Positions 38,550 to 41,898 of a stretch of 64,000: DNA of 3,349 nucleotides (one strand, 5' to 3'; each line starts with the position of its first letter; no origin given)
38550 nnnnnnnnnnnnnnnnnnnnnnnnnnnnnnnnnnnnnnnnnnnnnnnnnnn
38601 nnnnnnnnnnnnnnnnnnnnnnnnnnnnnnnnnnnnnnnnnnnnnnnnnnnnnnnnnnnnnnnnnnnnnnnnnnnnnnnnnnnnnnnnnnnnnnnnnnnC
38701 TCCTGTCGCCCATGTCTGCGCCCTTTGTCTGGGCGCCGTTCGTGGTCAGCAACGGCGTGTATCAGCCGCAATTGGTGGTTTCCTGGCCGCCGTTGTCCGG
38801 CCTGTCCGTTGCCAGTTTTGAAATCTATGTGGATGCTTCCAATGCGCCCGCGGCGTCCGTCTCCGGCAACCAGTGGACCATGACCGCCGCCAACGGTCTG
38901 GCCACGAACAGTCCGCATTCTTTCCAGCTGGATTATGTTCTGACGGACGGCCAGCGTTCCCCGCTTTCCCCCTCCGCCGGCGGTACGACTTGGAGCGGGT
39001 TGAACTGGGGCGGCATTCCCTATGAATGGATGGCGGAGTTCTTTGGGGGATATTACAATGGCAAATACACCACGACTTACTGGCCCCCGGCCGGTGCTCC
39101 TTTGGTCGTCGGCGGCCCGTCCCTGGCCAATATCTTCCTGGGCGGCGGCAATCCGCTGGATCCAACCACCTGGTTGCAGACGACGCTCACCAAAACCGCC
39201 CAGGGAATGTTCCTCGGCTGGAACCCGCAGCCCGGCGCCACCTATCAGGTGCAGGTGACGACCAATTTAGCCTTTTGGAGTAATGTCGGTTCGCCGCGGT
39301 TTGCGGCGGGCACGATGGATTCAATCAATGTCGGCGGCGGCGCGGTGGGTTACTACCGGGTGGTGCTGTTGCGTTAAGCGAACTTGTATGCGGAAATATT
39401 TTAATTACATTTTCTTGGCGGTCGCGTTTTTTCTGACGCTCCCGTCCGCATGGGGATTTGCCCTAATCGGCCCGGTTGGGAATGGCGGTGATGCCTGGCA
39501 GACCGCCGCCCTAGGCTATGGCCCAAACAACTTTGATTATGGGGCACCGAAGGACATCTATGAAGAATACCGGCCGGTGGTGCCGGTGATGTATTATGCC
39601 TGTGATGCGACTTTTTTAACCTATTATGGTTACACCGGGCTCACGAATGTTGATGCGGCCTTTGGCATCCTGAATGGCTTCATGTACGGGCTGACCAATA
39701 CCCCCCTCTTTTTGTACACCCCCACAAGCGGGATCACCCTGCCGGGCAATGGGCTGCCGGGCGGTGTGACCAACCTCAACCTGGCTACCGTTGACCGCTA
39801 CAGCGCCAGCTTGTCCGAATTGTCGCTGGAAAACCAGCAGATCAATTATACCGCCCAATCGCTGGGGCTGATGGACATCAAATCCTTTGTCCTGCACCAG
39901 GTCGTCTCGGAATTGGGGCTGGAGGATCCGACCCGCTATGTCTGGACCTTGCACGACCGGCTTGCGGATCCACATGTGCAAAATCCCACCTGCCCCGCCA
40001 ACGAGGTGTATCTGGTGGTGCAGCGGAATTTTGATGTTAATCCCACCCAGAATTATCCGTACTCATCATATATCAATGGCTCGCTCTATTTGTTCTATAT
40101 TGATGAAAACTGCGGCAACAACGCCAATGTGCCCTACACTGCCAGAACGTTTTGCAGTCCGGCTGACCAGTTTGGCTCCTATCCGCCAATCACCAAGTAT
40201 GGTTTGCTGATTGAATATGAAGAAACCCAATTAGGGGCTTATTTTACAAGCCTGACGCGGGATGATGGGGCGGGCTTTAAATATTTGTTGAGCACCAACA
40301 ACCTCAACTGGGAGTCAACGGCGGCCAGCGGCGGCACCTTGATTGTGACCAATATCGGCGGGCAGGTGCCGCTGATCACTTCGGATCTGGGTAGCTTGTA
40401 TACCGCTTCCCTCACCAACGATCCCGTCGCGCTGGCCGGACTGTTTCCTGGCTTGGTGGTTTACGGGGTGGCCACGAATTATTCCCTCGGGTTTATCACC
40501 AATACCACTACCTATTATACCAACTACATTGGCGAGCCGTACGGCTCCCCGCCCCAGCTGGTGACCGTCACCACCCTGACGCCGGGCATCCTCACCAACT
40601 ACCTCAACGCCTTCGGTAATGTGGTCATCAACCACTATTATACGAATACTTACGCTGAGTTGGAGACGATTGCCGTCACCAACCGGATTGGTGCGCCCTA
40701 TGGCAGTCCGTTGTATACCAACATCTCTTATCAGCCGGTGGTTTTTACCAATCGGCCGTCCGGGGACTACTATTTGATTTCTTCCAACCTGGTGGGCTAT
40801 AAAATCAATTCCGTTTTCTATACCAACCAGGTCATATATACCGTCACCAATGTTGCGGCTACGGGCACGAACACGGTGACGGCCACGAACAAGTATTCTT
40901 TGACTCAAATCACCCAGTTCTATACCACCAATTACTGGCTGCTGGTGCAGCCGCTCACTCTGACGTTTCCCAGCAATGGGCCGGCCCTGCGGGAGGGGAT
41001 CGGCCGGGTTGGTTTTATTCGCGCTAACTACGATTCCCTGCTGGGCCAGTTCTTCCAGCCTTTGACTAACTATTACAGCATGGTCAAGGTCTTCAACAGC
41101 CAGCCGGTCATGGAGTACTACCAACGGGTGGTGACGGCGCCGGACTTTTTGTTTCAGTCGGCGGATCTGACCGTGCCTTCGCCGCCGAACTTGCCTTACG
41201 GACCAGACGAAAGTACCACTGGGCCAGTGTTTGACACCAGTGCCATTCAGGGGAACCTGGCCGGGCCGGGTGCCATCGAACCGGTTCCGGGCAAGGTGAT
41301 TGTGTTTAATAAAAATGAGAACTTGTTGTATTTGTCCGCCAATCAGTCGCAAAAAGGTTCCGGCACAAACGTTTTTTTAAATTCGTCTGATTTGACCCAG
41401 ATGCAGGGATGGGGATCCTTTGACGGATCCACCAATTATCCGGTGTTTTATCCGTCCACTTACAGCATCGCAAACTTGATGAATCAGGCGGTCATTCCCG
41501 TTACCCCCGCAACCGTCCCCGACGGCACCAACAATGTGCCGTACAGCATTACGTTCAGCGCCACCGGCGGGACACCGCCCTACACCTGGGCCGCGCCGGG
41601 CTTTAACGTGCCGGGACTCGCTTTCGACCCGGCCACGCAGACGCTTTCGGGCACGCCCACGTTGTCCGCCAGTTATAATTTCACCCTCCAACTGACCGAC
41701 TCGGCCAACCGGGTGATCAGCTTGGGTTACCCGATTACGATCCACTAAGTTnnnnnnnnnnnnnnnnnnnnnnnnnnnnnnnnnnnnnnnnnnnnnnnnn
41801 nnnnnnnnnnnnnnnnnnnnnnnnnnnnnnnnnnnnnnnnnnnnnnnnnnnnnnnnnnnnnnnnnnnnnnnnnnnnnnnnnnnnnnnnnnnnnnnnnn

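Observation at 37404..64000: More than 26 kb same-strand block of five signal-peptide proteins (propeller, T/N/Y-rich He_PIG, 1147-aa, 5.5-kaa giant, S53 protease) directly downstream of the secretin module: candidate undescribed surface-fibre or secretion system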

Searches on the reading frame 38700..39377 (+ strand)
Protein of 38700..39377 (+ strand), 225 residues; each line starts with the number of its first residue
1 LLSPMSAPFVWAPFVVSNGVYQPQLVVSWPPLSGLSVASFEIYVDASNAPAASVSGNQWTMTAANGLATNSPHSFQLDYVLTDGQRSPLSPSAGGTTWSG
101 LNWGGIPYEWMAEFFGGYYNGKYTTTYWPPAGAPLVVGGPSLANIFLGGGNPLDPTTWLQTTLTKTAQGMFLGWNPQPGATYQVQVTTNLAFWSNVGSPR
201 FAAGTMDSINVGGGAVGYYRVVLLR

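Call 65: search_protein_families(library=pfam, proteins=[window:38700-39377:+], max_evalue=1)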
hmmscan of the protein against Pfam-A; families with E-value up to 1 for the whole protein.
window:38700-39377:+ (225 aa): 1 family
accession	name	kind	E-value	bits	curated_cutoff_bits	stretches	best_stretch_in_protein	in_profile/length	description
PF00041.27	fn3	-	0.024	15.3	25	0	24-88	15-76/84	Fibronectin type III domain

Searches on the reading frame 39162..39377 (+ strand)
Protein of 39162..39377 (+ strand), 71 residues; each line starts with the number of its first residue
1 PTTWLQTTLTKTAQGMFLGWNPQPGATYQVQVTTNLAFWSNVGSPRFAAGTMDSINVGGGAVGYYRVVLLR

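Call 121: search_protein_families(library=ncbifam, proteins=[window:39162-39377:+], max_evalue=1)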
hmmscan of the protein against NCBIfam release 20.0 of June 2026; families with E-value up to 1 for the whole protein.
window:39162-39377:+ (71 aa): 0 families

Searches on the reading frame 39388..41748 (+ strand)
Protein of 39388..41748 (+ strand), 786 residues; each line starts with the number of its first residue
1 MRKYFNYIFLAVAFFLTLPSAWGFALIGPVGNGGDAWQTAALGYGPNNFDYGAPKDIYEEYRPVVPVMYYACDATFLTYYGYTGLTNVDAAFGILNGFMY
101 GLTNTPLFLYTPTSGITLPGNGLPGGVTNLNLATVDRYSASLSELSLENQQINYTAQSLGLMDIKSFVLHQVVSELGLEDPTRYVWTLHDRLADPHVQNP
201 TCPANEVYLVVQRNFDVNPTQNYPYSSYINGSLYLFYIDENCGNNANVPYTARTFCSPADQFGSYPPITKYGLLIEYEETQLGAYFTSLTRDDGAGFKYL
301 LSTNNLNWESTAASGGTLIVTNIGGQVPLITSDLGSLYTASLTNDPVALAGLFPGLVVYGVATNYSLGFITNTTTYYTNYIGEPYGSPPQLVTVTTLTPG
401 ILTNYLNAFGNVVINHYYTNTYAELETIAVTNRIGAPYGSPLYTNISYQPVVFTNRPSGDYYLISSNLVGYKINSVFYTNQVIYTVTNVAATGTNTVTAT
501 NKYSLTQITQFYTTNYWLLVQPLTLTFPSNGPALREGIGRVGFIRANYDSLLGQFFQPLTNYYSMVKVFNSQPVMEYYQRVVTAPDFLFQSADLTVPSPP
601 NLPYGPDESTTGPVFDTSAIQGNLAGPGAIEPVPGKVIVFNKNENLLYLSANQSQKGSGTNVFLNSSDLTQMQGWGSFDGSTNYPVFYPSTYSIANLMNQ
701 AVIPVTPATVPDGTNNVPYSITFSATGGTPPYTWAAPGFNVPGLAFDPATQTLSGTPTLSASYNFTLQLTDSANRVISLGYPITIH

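Call 8: search_protein_families(library=pfam, proteins=[window:39388-41748:+], max_evalue=0.01)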
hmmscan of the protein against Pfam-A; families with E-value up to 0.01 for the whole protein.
window:39388-41748:+ (786 aa): 0 families

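Call 11: search_protein_families(library=ncbifam, proteins=[window:39388-41748:+], max_evalue=1)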
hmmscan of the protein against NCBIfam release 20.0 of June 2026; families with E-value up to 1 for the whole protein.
window:39388-41748:+ (786 aa): 0 families

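Call 50: search_protein_families(library=pfam, alignment_id=A3, max_evalue=0.01)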
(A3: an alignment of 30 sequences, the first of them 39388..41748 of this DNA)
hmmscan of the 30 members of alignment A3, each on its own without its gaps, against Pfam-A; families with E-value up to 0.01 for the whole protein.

A. member 1, window:39388-41748:+ (786 aa): 0 families

B. families by the number of members that match (of 30 scanned): 1 family
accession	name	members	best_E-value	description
PF05345.18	He_PIG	11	1.2e-10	Putative Ig domain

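Call 76: search_solved_structures(query=A3, max_evalue=1)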
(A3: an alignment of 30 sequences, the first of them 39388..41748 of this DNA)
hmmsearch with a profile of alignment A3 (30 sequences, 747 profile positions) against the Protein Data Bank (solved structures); distinct sequences matched with E-value up to 1: 2.
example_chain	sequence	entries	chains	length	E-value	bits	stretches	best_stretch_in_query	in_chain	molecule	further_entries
4m03_A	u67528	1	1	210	1.3e-06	30.1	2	698-743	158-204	Serine-rich adhesin for platelets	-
4nzj_A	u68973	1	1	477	0.00054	21.4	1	684-739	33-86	Putative alpha-galactosidase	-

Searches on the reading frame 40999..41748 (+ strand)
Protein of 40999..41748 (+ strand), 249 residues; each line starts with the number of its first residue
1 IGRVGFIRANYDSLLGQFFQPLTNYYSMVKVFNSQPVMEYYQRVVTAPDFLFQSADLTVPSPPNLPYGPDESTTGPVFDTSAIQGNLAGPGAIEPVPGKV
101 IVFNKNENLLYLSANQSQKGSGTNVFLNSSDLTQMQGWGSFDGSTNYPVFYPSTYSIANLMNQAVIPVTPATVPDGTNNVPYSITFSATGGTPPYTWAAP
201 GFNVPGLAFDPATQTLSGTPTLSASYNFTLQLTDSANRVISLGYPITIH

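Call 65: search_protein_families(library=pfam, proteins=[window:40999-41748:+], max_evalue=1)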
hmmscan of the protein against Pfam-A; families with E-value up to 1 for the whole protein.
window:40999-41748:+ (249 aa): 2 families
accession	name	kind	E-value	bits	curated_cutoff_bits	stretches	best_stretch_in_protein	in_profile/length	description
PF05345.18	He_PIG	-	2.7e-10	41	24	1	168-248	5-95/96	Putative Ig domain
PF13573.12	SprB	-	0.054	13.6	28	1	183-196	16-29/37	SprB repeat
